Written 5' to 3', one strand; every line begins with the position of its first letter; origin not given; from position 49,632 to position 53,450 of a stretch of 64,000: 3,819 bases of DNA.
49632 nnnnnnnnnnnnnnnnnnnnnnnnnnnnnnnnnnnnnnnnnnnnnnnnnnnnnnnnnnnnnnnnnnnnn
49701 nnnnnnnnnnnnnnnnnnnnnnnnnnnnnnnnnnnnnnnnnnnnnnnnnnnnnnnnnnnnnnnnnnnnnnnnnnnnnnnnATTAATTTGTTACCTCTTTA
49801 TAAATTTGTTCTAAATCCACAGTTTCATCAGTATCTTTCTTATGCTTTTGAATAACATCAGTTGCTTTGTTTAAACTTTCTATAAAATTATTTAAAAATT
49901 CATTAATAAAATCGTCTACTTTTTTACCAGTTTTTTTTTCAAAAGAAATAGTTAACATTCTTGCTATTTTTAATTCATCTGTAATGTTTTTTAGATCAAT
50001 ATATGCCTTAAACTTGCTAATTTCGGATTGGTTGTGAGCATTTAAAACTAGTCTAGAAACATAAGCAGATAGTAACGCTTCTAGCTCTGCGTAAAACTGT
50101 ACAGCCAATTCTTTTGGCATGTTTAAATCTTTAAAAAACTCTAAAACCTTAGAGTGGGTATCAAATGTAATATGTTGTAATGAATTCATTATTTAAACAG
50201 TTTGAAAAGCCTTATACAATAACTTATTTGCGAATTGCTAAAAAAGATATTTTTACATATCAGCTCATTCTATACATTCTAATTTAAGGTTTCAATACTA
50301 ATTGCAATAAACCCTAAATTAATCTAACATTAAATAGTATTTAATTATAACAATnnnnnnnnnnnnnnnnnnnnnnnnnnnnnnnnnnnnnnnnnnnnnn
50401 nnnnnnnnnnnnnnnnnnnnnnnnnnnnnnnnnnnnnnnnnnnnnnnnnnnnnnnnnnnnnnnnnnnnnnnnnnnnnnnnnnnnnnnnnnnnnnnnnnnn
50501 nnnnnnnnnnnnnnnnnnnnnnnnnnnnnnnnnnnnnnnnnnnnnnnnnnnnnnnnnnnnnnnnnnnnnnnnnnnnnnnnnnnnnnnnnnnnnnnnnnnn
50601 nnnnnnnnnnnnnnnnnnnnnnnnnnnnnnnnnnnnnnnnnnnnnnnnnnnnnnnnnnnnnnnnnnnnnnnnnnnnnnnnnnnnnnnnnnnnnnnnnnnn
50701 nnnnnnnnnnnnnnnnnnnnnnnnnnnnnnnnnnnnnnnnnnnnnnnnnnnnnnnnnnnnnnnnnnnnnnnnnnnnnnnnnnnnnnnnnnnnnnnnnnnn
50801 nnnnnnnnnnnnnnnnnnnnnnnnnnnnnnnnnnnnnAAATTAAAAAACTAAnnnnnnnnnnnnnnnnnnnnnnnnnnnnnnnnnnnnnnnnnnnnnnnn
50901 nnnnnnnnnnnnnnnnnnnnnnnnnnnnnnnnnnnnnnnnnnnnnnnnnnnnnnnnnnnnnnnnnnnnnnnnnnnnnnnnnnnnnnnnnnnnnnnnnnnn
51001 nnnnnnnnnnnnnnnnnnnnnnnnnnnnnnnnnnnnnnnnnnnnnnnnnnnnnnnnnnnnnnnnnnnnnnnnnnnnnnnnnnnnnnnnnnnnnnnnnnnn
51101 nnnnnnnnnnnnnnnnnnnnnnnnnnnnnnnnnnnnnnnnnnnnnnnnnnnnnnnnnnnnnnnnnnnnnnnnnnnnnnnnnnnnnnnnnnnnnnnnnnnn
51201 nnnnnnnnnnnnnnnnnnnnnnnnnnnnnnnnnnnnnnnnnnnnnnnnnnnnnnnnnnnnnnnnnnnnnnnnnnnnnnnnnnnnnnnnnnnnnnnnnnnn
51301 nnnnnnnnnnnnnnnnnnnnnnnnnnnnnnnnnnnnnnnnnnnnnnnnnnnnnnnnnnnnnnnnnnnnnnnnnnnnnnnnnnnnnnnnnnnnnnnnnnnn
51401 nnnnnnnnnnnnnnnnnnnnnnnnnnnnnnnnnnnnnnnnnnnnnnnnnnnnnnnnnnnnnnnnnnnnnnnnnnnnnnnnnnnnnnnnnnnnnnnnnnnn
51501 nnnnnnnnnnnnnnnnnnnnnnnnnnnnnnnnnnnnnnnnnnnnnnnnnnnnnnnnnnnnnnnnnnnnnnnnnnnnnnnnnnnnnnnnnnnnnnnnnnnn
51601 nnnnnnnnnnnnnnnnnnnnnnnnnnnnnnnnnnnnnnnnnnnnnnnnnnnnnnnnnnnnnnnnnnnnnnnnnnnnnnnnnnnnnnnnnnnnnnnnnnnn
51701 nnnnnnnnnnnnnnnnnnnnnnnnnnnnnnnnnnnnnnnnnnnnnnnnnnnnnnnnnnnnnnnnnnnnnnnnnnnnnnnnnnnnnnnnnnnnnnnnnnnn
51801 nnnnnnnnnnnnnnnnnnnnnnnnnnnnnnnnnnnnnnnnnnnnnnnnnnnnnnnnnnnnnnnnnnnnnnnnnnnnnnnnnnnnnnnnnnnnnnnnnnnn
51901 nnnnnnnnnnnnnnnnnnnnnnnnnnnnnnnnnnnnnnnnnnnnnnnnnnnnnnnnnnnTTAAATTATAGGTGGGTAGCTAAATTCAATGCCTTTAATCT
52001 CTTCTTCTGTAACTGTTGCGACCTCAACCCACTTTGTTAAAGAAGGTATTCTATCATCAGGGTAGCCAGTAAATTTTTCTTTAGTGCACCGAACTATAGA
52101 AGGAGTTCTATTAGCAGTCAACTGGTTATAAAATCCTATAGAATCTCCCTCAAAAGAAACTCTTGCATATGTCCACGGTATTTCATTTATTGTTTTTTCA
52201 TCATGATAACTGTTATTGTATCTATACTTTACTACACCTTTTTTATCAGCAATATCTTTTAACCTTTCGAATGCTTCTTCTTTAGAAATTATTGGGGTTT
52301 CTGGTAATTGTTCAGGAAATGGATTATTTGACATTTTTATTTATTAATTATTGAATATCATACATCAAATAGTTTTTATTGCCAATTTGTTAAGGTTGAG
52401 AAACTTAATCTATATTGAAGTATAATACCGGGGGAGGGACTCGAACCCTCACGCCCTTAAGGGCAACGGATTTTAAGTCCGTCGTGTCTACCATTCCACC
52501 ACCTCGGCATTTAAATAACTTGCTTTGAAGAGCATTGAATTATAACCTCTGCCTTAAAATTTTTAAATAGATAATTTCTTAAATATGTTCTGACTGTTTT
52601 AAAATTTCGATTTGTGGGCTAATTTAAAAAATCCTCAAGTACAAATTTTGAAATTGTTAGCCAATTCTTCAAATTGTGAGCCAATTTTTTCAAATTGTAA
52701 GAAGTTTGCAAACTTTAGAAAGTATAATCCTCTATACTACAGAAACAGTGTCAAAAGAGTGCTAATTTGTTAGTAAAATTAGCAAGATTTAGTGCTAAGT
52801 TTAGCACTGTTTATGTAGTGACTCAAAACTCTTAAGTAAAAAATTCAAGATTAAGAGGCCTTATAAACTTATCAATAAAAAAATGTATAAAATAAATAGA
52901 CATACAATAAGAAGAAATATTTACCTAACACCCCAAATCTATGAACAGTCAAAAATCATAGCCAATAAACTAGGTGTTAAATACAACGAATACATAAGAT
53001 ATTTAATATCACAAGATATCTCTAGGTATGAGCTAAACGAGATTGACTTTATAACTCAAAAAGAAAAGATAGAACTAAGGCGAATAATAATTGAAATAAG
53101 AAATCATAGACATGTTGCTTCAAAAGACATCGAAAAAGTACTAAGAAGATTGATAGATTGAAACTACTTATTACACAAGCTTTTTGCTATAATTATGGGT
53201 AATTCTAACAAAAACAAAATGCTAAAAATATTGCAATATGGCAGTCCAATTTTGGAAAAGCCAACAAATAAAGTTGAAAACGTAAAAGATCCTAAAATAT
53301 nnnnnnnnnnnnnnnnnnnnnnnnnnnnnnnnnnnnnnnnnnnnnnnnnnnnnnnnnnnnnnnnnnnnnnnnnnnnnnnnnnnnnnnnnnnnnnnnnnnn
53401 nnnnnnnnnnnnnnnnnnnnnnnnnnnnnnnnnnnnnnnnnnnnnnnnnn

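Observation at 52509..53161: Iteron-like direct repeats and twin palindromes between tRNA-Leu(UAA) and an RHH-like gene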

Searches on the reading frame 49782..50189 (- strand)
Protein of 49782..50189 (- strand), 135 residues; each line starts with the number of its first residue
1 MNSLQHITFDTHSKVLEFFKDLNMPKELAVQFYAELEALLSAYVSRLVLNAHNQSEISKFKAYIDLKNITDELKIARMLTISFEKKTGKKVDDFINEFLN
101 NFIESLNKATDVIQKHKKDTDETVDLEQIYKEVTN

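Call 9: search_protein_families(library=pfam, proteins=[window:49782-50189:-], max_evalue=1)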
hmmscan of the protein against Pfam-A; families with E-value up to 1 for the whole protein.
window:49782-50189:- (135 aa): 6 families
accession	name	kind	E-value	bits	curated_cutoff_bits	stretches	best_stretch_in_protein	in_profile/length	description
PF04867.17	DUF643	-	0.022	15.8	25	1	81-126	44-92/114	Protein of unknown function (DUF643)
PF10256.14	Erf4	-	0.043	14.2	29.3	1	35-71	60-96/116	Golgin subfamily A member 7/ERF4 family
PF08771.16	FRB_dom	-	0.11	13.1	24.7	1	67-131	28-88/99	FKBP12-rapamycin binding domain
PF02829.19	3H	-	0.13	13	25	1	66-133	24-91/97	3H domain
PF14973.11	TINF2_N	-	0.14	13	29.4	0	17-47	109-138/149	TERF1-interacting nuclear factor 2 N-terminus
PF24398.1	DUF7542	-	0.25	11.5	28.2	0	103-125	19-41/77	Family of unknown function (DUF7542)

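Call 33: search_protein_families(library=phrogs, proteins=[window:49782-50186:-], max_evalue=1)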
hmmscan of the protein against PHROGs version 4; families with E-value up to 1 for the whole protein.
window:49782-50186:- (134 aa): 7 families
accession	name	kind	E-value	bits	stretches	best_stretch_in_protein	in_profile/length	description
phrog_28843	-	unknown function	4.2e-05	24.9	1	9-106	18-110/129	-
phrog_35400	-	unknown function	0.04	15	1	84-119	13-48/63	-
phrog_7383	-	unknown function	0.11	13.2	0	73-124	105-156/162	-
phrog_10599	-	unknown function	0.14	13.4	1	82-129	19-69/92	-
phrog_6734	-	unknown function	0.15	13.6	1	80-117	3-39/50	-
phrog_30226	-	unknown function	0.19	13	1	15-27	8-20/53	-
phrog_5347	-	unknown function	0.88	10.4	0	16-73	83-142/165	-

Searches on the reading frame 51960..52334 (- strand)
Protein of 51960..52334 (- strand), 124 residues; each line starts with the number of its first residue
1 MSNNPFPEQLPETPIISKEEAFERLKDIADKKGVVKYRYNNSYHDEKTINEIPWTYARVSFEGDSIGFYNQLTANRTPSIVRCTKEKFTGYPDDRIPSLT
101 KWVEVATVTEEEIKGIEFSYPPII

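Call 9: search_protein_families(library=pfam, proteins=[window:51960-52334:-], max_evalue=1)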
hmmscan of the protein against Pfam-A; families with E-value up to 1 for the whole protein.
window:51960-52334:- (124 aa): 0 families

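Call 33: search_protein_families(library=phrogs, proteins=[window:51960-52331:-], max_evalue=1)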
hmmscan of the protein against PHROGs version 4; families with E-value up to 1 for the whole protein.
window:51960-52331:- (123 aa): 2 families
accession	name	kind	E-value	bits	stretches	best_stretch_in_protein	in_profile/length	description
phrog_18790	-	unknown function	0.061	14.4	1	37-74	23-60/82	-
phrog_36235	-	unknown function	0.2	13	1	7-35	34-62/141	-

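Call 34: search_protein_families(library=ncbifam, proteins=[window:51960-52331:-], max_evalue=1)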
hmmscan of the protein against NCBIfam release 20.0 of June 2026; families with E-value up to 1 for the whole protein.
window:51960-52331:- (123 aa): 1 family
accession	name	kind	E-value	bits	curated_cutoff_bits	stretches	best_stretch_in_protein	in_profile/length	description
NF010305.0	PRK13742.1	equivalog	0.029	13.7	342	1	23-69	85-128/251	replication initiation protein RepE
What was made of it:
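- On Iteron-controlled replication origin: The only hint is a meaningless E 0.029 RepE hit for the 124-aa ORF (13.7 bits against a cut-off of 342; call 34).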

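Call 88: search_protein_families(library=padloc, proteins=[window:51960-52331:-], max_evalue=0.1)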
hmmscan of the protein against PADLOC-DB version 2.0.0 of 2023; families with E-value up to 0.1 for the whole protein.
window:51960-52331:- (123 aa): 0 families
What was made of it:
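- PADLOC gives no hit (call 88).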

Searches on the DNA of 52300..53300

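Call 8: search_rna_families(source=window, start=52300, end=53300, threshold=evalue, max_evalue=10)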
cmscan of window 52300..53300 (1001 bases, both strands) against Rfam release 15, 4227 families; matches with E-value up to 10: 15.
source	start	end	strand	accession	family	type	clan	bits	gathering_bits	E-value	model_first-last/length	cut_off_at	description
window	52426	52508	-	RF00005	tRNA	Gene; tRNA;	CL00001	57.3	29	1.5e-11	1-71/71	no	tRNA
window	52429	52472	+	RF04351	Plastid-psbl-rps4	Cis-reg;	-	25.1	68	0.01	1-53/53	no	Plastid-psbl-rps4 3UTR RNA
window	52323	52456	+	RF02194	HPnc0260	Gene; antisense;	-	24.7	59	7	1-156/156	no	Bacterial antisense RNA HPnc0260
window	52300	52464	+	RF04150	MIR2655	Gene; miRNA;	-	20.6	122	1.2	65-267/267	5'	MIR2655 microRNA precursor family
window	52623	52697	+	RF02362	Yfr10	Gene; sRNA;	-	18.9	43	6.4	1-78/78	no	Cyanobacterial functional RNA 10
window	52590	52660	+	RF03722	MIR4378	Gene; miRNA;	-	18.1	90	2.9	1-91/91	no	MIR4378 microRNA precursor family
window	53177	53222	-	RF03813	MIR8041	Gene; miRNA;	-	16.3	80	5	1-71/71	no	MIR8041 microRNA precursor family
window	52638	52699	-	RF03567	MIR8024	Gene; miRNA;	-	15.6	57.3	9.5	1-86/86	no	MIR8024 microRNA precursor family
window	52585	52665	+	RF04213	MIR7807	Gene; miRNA;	-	15.4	90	6.4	1-134/134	no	MIR7807 microRNA precursor family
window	52737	52818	+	RF04213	MIR7807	Gene; miRNA;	-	15.3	90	6.9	1-134/134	no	MIR7807 microRNA precursor family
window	52595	52662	+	RF00822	mir-274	Gene; miRNA;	-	15.2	56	9.5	1-97/97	no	mir-274 microRNA precursor family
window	52424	52511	-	RF01684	mascRNA-menRNA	Gene;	-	15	42.5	6.7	1-56/56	no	MALAT1-associated small cytoplasmic RNA/MEN beta RNA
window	53178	53223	+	RF00749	mir-208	Gene; miRNA;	-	14.8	56.4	4.5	12-64/77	no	mir-208 microRNA precursor family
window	52595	52666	+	RF01844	SmY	Gene; snRNA; splicing;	-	13.2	39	5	1-80/80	no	SmY spliceosomal RNA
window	52608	52696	+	RF01494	rliD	Gene; antisense;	-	10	50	5.3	1-327/327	no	Listeria sRNA rliD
